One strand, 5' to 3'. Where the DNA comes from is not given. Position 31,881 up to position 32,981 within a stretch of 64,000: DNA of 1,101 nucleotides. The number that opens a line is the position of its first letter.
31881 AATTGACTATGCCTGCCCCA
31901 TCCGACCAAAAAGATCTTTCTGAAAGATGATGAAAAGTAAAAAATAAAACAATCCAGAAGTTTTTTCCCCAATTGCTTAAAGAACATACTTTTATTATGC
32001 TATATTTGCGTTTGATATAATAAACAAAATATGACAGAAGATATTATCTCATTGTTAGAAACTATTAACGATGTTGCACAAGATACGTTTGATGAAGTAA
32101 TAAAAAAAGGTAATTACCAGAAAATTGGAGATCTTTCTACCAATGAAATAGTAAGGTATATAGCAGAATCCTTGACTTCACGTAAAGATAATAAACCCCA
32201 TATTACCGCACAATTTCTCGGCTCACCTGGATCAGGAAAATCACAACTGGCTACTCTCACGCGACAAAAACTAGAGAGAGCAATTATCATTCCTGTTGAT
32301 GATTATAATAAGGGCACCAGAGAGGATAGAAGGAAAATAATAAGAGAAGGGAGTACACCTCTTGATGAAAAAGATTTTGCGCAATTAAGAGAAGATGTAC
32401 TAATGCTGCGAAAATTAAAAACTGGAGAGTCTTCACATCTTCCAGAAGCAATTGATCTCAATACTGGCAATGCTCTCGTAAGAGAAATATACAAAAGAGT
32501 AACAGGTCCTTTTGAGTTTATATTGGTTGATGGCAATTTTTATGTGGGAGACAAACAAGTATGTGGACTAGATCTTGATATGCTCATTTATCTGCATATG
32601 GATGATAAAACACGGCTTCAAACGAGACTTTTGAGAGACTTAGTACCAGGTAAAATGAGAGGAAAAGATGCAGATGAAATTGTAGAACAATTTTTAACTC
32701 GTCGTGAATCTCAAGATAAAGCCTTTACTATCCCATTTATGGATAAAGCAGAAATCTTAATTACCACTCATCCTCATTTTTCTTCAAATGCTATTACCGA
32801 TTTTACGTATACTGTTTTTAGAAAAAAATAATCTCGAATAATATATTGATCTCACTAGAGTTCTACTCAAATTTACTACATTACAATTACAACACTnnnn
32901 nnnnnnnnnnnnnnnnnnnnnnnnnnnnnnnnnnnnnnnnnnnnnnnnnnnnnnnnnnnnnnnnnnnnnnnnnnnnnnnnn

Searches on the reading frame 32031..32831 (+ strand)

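Call 5: search_protein_families(library=pfam, proteins=[window:32031-32831:+], max_evalue=0.01)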
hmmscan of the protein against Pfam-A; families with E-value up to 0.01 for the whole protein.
window:32031-32831:+ (266 aa): 2 families
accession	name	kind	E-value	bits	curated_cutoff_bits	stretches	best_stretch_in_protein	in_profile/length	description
PF00485.24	PRK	-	6.6e-08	33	22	1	117-248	69-191/196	Phosphoribulokinase / Uridine kinase family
PF13207.12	AAA_17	-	0.0072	17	27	0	177-203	97-123/136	AAA domain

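Call 56: search_protein_families(library=ncbifam, proteins=[window:32031-32831:+], max_evalue=0.001)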
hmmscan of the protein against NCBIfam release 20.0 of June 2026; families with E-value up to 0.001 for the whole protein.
window:32031-32831:+ (266 aa): 5 families
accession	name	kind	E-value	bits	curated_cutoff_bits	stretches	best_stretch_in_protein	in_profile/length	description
NF005655.0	PRK07429.1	subfamily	5e-10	39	236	1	63-249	14-188/326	phosphoribulokinase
TIGR00235.1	udk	equivalog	6.2e-10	39.1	220.3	1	57-246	6-187/207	uridine kinase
NF004018.0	PRK05480.1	equivalog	1.6e-09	37.6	180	1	62-247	11-188/210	uridine kinase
NF006743.0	PRK09270.1-2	equivalog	1.8e-05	23.9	227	1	58-219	29-191/217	nucleoside/nucleotide kinase family protein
NF006746.0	PRK09270.1-5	subfamily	0.00085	18.3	250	0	41-176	5-139/210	nucleoside/nucleotide kinase family protein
